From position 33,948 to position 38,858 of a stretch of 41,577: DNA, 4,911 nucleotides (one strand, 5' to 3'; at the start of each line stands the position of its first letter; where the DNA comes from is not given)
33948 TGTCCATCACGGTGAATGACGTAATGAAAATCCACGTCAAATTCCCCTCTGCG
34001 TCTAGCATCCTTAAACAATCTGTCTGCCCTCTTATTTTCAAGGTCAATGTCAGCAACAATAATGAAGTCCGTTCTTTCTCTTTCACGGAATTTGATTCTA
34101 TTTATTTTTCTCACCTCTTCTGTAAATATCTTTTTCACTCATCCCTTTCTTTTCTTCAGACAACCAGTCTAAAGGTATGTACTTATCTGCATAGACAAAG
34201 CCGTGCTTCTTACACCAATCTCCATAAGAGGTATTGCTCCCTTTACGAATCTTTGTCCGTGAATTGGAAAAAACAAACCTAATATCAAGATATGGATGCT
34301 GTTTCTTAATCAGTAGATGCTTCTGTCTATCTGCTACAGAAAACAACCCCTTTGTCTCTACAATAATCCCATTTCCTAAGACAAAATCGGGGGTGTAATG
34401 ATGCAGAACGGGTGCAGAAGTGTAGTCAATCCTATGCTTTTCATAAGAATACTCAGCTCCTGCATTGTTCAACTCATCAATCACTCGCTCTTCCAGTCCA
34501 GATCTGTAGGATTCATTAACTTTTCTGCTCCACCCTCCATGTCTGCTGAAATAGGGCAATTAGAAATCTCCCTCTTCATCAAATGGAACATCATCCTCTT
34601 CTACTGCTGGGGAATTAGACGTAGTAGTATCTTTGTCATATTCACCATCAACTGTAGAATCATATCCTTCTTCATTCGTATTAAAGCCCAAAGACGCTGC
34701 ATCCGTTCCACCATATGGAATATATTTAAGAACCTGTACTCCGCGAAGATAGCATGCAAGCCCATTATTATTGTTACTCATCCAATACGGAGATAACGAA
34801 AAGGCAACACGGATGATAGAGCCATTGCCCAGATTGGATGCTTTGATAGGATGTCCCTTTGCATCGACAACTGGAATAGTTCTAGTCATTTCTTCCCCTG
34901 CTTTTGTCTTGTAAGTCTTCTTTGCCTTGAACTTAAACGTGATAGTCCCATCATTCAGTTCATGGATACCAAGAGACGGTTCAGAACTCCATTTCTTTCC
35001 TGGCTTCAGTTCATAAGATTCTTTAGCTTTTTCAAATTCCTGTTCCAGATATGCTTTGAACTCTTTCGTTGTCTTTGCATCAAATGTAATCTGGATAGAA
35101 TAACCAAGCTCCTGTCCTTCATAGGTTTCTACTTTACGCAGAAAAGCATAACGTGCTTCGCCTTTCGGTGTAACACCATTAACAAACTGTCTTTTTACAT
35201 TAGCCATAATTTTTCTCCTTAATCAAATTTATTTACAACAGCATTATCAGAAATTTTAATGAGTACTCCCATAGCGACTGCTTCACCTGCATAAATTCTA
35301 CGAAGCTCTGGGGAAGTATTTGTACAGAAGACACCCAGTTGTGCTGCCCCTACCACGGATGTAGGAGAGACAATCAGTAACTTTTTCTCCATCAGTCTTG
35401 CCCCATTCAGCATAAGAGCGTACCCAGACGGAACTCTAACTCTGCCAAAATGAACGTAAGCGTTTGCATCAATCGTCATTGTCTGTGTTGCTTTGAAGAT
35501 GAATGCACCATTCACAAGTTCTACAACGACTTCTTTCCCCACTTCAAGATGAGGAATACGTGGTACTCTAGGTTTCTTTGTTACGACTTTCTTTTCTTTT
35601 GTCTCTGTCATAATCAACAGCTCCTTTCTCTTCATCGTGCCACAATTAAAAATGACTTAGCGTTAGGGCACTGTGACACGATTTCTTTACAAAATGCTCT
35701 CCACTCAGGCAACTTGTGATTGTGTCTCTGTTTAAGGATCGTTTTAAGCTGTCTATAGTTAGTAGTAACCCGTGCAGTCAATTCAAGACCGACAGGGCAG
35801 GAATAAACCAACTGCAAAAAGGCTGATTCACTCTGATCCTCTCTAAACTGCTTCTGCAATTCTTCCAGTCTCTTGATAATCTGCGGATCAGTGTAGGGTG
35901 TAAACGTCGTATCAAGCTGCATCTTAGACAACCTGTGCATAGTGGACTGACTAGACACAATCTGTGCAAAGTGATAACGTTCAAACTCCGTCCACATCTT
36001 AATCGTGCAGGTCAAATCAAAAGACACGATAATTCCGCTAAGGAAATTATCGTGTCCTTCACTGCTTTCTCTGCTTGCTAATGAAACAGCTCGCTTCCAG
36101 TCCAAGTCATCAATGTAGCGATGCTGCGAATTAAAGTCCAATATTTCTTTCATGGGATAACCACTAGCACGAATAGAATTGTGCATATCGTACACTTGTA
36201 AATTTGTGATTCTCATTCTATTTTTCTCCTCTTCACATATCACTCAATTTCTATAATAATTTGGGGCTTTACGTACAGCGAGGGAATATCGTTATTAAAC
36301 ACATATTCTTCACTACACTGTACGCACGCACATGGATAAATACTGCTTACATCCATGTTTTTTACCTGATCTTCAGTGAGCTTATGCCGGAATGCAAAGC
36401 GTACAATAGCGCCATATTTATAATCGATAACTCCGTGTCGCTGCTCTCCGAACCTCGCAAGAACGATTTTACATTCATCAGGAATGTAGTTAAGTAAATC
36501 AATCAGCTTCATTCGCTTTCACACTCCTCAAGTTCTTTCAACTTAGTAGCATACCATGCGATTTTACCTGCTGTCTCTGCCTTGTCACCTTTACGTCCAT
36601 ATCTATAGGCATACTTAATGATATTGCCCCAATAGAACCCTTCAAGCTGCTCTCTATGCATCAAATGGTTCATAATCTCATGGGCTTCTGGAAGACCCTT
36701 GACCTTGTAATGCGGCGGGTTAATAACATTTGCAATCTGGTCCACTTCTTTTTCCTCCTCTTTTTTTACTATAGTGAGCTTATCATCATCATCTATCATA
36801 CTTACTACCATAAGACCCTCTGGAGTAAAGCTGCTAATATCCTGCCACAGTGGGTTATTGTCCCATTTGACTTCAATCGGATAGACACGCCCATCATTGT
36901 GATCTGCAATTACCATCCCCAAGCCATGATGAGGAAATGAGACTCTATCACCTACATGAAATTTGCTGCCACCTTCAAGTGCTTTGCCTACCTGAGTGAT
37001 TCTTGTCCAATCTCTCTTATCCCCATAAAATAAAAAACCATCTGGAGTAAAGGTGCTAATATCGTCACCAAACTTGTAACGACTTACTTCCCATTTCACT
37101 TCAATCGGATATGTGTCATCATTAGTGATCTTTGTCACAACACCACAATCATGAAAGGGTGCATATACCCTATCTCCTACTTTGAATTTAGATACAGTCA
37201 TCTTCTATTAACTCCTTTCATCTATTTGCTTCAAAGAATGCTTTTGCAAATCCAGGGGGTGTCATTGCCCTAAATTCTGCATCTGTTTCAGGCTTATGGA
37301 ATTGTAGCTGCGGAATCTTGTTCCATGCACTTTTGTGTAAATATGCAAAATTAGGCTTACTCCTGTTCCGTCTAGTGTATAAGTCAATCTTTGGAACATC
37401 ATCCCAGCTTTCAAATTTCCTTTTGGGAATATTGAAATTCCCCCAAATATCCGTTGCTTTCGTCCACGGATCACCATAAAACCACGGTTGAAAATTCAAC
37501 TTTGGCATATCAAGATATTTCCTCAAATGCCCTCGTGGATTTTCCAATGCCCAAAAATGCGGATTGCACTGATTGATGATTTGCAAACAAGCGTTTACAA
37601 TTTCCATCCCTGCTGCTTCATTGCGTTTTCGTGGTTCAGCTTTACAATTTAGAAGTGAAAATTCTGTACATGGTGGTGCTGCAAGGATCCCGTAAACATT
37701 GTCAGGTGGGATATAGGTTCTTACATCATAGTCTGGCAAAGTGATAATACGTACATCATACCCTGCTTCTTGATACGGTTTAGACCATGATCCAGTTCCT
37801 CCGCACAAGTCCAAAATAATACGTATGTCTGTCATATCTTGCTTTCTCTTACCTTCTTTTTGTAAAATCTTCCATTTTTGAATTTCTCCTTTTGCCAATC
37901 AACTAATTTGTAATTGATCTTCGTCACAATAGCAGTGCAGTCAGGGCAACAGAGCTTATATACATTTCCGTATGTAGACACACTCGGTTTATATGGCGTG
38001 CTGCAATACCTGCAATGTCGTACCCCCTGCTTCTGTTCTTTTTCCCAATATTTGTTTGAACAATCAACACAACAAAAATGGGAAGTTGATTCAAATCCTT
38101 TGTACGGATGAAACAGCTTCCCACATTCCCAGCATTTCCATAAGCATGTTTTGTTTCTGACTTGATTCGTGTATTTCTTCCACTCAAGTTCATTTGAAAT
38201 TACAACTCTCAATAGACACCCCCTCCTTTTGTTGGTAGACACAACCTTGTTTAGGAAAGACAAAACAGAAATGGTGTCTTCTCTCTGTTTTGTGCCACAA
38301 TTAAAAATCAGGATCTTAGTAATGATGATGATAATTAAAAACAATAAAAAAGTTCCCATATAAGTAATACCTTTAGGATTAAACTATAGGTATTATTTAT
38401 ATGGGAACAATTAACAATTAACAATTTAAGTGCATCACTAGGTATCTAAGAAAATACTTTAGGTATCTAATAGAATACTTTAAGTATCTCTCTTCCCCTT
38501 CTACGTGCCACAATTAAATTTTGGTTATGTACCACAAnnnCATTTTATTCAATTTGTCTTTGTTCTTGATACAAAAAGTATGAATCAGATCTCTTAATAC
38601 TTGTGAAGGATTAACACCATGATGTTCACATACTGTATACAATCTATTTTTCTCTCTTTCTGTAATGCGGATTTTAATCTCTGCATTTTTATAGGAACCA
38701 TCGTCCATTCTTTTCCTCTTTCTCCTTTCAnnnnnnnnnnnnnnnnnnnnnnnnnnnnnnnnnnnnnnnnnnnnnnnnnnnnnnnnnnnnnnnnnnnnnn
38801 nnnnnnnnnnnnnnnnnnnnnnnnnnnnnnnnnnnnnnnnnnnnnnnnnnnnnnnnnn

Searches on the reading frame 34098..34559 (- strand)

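Call 44: search_protein_families(library=pfam, max_evalue=0.01, proteins=[window:34098-34559:-])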
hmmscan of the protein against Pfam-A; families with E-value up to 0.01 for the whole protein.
window:34098-34559:- (153 aa): 1 family
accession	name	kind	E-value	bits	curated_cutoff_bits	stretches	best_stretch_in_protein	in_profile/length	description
PF05367.17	Phage_endo_I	-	2.8e-60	202.7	29.1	1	14-150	11-147/149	Phage endonuclease I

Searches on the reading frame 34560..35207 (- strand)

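Call 44: search_protein_families(library=pfam, max_evalue=0.01, proteins=[window:34560-35207:-])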
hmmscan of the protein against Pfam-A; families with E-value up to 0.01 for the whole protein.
window:34560-35207:- (215 aa): 2 families
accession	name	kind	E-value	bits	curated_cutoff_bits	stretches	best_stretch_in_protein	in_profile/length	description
PF21265.3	SBB_T7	-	1.1e-10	41.8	27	1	51-145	53-151/169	Single-stranded DNA-binding protein, Bacteriophage T7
PF10991.15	Enc34_ssDNA-bd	-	3.8e-07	30.4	26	1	18-178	10-169/176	Enterobacter phage Enc34, ssDNA-binding protein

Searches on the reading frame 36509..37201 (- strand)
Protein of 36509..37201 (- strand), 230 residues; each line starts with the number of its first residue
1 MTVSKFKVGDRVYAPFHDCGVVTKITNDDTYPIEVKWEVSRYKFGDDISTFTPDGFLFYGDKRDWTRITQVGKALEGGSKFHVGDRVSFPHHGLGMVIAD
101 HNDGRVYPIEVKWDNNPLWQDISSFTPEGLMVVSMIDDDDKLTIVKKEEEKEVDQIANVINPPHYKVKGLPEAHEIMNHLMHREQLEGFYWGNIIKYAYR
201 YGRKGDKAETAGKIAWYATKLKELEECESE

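Call 16: search_protein_families(library=pfam, max_evalue=0.01, proteins=[window:36509-37201:-])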
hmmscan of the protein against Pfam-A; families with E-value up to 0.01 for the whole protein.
window:36509-37201:- (230 aa): 1 family
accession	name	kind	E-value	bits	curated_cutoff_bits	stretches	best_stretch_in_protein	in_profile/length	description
PF11753.13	DUF3310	-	4.6e-13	49.5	24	1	161-218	3-59/60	Protein of unknwon function (DUF3310)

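Call 17: search_protein_families(library=phrogs, max_evalue=0.01, proteins=[window:36509-37201:-])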
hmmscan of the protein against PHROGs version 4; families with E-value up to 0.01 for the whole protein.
window:36509-37201:- (230 aa): 17 families
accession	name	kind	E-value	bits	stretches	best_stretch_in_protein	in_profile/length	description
phrog_236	-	other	3.3e-20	74.1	1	121-228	193-308/431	nucleotide kinase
phrog_1689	-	other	6.1e-19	69.8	1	79-224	91-233/243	nucleotide kinase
phrog_4943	-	unknown function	2.5e-14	55.1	1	141-226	71-160/166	-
phrog_2585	-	other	9.4e-12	46.7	1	140-219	79-161/175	nucleotide kinase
phrog_4472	-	other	1.5e-10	41.9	1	154-227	9-79/100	nucleotide kinase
phrog_4897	-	other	1.5e-08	36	1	144-207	99-160/186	kinase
phrog_1225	-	unknown function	1.7e-07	32.7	1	156-227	6-79/178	-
phrog_23238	-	unknown function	5e-07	30.7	1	157-227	126-195/196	-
phrog_10602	-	other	6.3e-06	27.3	1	148-219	87-157/168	nucleotide kinase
phrog_25460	-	unknown function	3.6e-05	24.5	1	149-219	66-134/144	-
phrog_480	-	unknown function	6.4e-05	24.1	1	177-224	36-83/95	-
phrog_2708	-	other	0.00011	23.5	1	155-223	65-131/141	nucleotide kinase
phrog_11324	-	other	0.00013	23.5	1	158-225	10-71/139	nucleotide kinase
phrog_26623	-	unknown function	0.00026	21.9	1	160-226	6-71/133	-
phrog_5839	-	unknown function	0.002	19.2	1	158-226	6-68/128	-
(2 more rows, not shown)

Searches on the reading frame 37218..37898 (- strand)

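Call 16: search_protein_families(library=pfam, max_evalue=0.01, proteins=[window:37218-37898:-])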
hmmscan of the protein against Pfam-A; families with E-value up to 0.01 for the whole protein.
window:37218-37898:- (226 aa): 0 families

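Call 17: search_protein_families(library=phrogs, max_evalue=0.01, proteins=[window:37218-37898:-])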
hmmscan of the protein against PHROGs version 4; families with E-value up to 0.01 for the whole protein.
window:37218-37898:- (226 aa): 2 families
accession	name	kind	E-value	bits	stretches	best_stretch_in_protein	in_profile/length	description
phrog_757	-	other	6.5e-35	121.4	1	18-225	7-218/247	DNA methyltransferase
phrog_363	-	other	8.3e-08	32.7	1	19-127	47-171/327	DNA methyltransferase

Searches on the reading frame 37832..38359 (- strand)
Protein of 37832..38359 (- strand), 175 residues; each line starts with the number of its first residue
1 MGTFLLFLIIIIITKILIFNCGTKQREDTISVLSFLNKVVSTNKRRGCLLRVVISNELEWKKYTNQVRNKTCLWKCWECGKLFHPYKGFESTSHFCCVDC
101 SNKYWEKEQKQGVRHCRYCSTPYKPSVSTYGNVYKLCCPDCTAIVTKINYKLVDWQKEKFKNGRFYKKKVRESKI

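Call 16: search_protein_families(library=pfam, max_evalue=0.01, proteins=[window:37832-38359:-])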
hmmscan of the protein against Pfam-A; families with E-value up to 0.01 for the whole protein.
window:37832-38359:- (175 aa): 1 family
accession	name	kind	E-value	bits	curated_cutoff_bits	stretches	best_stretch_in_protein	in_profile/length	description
PF24273.1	TRASH_HVO_1752_C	-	0.003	18.1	27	0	130-143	21-34/47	HVO_1752, C-terminal TRASH domain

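Call 17: search_protein_families(library=phrogs, max_evalue=0.01, proteins=[window:37832-38359:-])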
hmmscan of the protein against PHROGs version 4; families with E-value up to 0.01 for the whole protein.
window:37832-38359:- (175 aa): 0 families

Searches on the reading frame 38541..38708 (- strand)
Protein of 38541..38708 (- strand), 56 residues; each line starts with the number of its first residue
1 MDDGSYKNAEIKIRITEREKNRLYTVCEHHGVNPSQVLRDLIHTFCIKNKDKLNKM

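Call 16: search_protein_families(library=pfam, max_evalue=0.01, proteins=[window:38541-38708:-])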
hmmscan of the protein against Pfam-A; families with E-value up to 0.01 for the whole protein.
seq(56 aa): 2 families
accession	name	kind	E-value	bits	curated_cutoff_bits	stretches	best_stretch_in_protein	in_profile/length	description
PF04221.18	RelB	-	1.9e-06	28.1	22.4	1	8-39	1-32/82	RelB antitoxin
PF19839.5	RHH_9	-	0.00032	20.9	23.4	1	9-50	6-47/65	Ribbon-helix-helix protein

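Call 17: search_protein_families(library=phrogs, max_evalue=0.01, proteins=[window:38541-38708:-])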
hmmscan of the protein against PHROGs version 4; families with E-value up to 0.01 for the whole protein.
seq(56 aa): 3 families
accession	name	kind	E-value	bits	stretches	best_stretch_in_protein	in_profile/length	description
phrog_876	-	transcription regulation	6.2e-05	23.6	1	6-52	65-111/239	transcriptional repressor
phrog_15338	-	unknown function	9.4e-05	23.5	1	10-43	3-36/79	-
phrog_582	-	transcription regulation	0.0059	17.9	1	7-53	56-102/105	Arc-like repressor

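Call 79: predict_structure(alignment_id=A3)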
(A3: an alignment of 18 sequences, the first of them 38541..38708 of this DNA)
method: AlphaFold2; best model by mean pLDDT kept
length: 56 residues; sequences in the alignment: 18
mean_pLDDT: 81.5   pTM: 0.54
mean pLDDT of the five models: 81.5, 81.0, 78.4, 78.2, 77.3
residues with pLDDT >= 90: 20; 70-90: 24; 50-70: 10; < 50: 2
segments of 3 or more residues with pLDDT < 50: none
pLDDT, mean of each block of 10 residues (from residue 1): 61 89 95 90 83 62
secondary structure, 60 per line:
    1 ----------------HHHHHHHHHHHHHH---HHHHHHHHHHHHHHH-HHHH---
elements in order: H17-30 H34-48 H50-53
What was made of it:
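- On Ribbon-helix-helix (MetJ/Arc/CopG) DNA-binding proteins: The AlphaFold2 model has pLDDT 81.5 with an extended N-terminus and two helices (call 79).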

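Call 82: fold_search(model_id=the predicted structure, library=pdb)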
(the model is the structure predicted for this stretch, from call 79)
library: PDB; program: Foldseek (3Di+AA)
matches with E <= 10: 156; with E <= 0.001: 0
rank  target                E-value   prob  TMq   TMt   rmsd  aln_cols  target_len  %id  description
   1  6iya_F                1.0e-01  0.99  0.71  0.79   2.4        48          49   10  Structure of the DNA binding domain of antitoxin CopASO (released 2019-01-16)
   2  6iya_D                1.3e-01  0.98  0.71  0.81   1.7        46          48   11  Structure of the DNA binding domain of antitoxin CopASO (released 2019-01-16)
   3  6iya_A                1.8e-01  0.97  0.69  0.79   1.8        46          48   11  Structure of the DNA binding domain of antitoxin CopASO (released 2019-01-16)
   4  6a6x_D                1.8e-01  0.87  0.56  0.57   3.6        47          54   17  The crystal structure of the Mtb MazE-MazF-mt9 complex (released 2019-07-03)
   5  6iya_C                2.0e-01  0.97  0.67  0.81   1.7        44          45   11  Structure of the DNA binding domain of antitoxin CopASO (released 2019-01-16)
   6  2k9i_MODEL_1_A        2.2e-01  0.85  0.60  0.60   3.3        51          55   18  NMR structure of plasmid copy control protein ORF56 from sulfolobus islandicus (released 2009-10-20)
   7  1myl_A                2.8e-01  0.89  0.60  0.71   2.1        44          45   16  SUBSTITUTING HYDROPHOBIC RESIDUES FOR A BURIED SALT BRIDGE ENHANCES PROTEIN STABILITY BUT DOES NOT REDUCE CONFORMATION (released 1995-01-26)
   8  3ft7_A                3.0e-01  0.87  0.61  0.72   2.0        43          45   16  Crystal structure of an extremely stable dimeric protein from sulfolobus islandicus (released 2009-10-20)
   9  1ea4_F                3.2e-01  0.75  0.53  0.62   2.6        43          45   12  TRANSCRIPTIONAL REPRESSOR COPG/22bp dsDNA COMPLEX (released 2001-07-05)
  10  1par_A                3.2e-01  0.63  0.52  0.55   4.8        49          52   16  DNA RECOGNITION BY BETA-SHEETS IN THE ARC REPRESSOR-OPERATOR CRYSTAL STRUCTURE (released 1994-07-31)
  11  2cpg_B                3.5e-01  0.72  0.52  0.61   2.6        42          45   12  TRANSCRIPTIONAL REPRESSOR COPG (released 1999-11-19)
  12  2ay0_C                3.8e-01  0.87  0.63  0.77   1.5        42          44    7  Structure of the Lys9Met mutant of the E. coli Proline Utilization A (PutA) DNA-binding domain. (released 2006-08-15)
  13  1ea4_E                4.1e-01  0.51  0.48  0.57   4.5        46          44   15  TRANSCRIPTIONAL REPRESSOR COPG/22bp dsDNA COMPLEX (released 2001-07-05)
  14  8jdi_F                4.5e-01  0.85  0.58  0.23   1.6        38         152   16  Crystal structure of Cas7-AcrIF25 complex (released 2024-05-29)
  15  1par_C                4.5e-01  0.69  0.57  0.62   4.1        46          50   15  DNA RECOGNITION BY BETA-SHEETS IN THE ARC REPRESSOR-OPERATOR CRYSTAL STRUCTURE (released 1994-07-31)
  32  1b28_MODEL_1_A        8.5e-01  0.60  0.55  0.58   3.0        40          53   18  ARC REPRESSOR MYL MUTANT FROM SALMONELLA BACTERIOPHAGE P22 (released 1999-11-03)
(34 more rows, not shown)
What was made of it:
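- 38538..38708 (-): RHH2, a 56-aa paralogue of RHH1 (34-39% identity); beta-strand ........; its Shine-Dalgarno sequence overlaps the RHH1 stop codon. AlphaFold2 pLDDT 81.5, and the top Foldseek hits are RHH proteins (calls 79, 82).
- On Ribbon-helix-helix (MetJ/Arc/CopG) DNA-binding proteins: The best-ranked Foldseek hits are CopA(SO), ORF56, Arc, CopG and PutA, with TM 0.5-0.8; E-values are weak because the protein is short (call 82).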
